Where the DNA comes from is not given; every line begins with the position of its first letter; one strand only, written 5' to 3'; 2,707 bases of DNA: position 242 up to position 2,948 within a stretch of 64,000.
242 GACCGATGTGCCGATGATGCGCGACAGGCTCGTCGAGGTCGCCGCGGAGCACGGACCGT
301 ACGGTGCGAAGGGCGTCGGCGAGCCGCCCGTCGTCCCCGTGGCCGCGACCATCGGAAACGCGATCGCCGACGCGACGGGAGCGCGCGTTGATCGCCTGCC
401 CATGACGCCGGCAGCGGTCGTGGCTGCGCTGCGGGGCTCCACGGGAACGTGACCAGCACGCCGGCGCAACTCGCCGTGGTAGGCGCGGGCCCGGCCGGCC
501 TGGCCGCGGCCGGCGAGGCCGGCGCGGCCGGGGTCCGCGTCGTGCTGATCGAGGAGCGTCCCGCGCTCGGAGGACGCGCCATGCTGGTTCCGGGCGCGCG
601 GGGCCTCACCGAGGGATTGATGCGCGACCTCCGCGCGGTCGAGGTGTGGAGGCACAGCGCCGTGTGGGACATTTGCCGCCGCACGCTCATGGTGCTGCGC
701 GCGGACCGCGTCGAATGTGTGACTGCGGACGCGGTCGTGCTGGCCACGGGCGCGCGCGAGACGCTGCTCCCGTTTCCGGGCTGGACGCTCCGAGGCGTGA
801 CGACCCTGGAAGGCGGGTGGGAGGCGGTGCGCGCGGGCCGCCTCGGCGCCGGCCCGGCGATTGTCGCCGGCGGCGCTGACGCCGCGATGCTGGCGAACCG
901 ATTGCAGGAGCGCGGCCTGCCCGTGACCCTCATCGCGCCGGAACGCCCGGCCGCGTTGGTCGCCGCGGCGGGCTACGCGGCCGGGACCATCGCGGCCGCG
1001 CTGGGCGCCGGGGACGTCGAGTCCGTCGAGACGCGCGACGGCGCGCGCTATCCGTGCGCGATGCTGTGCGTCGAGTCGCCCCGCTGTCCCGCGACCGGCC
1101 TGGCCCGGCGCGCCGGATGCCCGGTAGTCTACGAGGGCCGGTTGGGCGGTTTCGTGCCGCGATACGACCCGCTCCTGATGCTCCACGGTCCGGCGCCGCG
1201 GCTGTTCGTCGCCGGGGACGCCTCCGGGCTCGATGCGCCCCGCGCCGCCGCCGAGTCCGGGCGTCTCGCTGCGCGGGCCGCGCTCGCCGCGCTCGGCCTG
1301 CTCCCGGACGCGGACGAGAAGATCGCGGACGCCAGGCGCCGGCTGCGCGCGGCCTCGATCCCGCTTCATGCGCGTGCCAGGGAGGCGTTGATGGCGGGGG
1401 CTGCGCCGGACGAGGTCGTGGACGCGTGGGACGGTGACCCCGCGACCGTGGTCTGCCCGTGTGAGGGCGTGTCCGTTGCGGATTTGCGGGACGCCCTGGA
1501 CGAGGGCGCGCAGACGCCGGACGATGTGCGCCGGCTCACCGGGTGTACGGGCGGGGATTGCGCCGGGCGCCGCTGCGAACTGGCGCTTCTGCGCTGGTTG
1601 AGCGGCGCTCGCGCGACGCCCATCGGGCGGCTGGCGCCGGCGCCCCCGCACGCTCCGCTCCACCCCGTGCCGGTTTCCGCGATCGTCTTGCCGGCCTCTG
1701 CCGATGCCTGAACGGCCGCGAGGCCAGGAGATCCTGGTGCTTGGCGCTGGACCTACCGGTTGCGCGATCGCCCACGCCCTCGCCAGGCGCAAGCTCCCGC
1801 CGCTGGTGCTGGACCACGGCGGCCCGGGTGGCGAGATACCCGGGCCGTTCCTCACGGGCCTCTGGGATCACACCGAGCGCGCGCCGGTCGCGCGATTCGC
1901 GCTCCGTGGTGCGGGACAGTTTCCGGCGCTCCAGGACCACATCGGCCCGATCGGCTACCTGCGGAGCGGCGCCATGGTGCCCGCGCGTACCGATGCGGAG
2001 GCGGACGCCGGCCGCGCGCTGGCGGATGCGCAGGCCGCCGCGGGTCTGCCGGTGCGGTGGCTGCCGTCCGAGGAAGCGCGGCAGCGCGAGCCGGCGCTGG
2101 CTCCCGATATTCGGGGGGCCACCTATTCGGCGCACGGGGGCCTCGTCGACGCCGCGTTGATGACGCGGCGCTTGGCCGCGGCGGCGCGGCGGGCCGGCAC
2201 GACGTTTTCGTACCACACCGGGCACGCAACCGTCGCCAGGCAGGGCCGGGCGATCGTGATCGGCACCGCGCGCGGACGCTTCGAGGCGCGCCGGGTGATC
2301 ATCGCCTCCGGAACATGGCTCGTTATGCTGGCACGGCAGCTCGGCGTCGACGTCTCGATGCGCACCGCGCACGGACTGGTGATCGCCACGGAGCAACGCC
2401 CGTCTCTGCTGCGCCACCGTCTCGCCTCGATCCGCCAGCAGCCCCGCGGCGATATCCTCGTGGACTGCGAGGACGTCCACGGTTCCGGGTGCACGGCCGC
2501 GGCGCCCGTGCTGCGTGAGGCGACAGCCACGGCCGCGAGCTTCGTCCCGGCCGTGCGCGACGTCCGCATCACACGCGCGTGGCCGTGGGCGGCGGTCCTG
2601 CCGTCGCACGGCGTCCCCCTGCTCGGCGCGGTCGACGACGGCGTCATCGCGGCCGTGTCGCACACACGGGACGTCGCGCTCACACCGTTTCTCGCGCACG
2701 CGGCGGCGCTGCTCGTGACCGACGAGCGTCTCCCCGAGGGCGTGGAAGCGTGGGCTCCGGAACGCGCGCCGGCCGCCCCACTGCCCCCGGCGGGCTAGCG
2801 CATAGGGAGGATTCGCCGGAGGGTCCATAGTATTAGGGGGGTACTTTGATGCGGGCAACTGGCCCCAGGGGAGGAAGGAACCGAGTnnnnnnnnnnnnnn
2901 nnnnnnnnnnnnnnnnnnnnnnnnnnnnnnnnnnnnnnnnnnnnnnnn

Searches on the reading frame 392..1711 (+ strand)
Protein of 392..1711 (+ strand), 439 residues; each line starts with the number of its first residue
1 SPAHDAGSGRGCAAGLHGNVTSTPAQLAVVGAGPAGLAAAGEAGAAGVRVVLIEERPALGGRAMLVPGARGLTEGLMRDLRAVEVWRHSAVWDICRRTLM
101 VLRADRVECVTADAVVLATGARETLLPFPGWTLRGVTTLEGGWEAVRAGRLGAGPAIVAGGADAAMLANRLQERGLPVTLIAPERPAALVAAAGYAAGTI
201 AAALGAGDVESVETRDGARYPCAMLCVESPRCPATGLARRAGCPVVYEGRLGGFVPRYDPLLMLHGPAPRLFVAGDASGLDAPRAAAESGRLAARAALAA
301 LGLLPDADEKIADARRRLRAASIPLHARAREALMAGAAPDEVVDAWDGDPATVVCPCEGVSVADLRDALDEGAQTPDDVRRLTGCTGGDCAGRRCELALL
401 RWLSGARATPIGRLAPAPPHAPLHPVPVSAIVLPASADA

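Call 46: search_protein_families(library=pfam, proteins=[window:392-1711:+], max_evalue=0.00001)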
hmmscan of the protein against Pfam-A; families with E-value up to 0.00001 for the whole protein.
window:392-1711:+ (439 aa): 4 families
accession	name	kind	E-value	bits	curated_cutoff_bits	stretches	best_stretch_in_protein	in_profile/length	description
PF07992.20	Pyr_redox_2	-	1.1e-14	55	26.1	1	26-182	2-172/291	Pyridine nucleotide-disulphide oxidoreductase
PF04324.20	Fer2_BFD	-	5e-08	33.6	26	1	353-398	1-43/50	BFD-like [2Fe-2S] binding domain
PF12831.13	FAD_oxidored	-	5.3e-08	33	27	1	27-63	2-38/416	FAD dependent oxidoreductase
PF13450.12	NAD_binding_8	-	6e-07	30.1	21.9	1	29-63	1-35/68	NAD(P)-binding Rossmann-like domain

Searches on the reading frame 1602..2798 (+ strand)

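Call 46: search_protein_families(library=pfam, proteins=[window:1602-2798:+], max_evalue=0.00001)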
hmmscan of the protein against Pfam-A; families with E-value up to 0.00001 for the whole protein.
window:1602-2798:+ (398 aa): 1 family
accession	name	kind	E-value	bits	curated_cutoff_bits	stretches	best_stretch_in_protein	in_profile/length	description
PF01266.30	DAO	-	6.2e-35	121.8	27.9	1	44-369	2-351/353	FAD dependent oxidoreductase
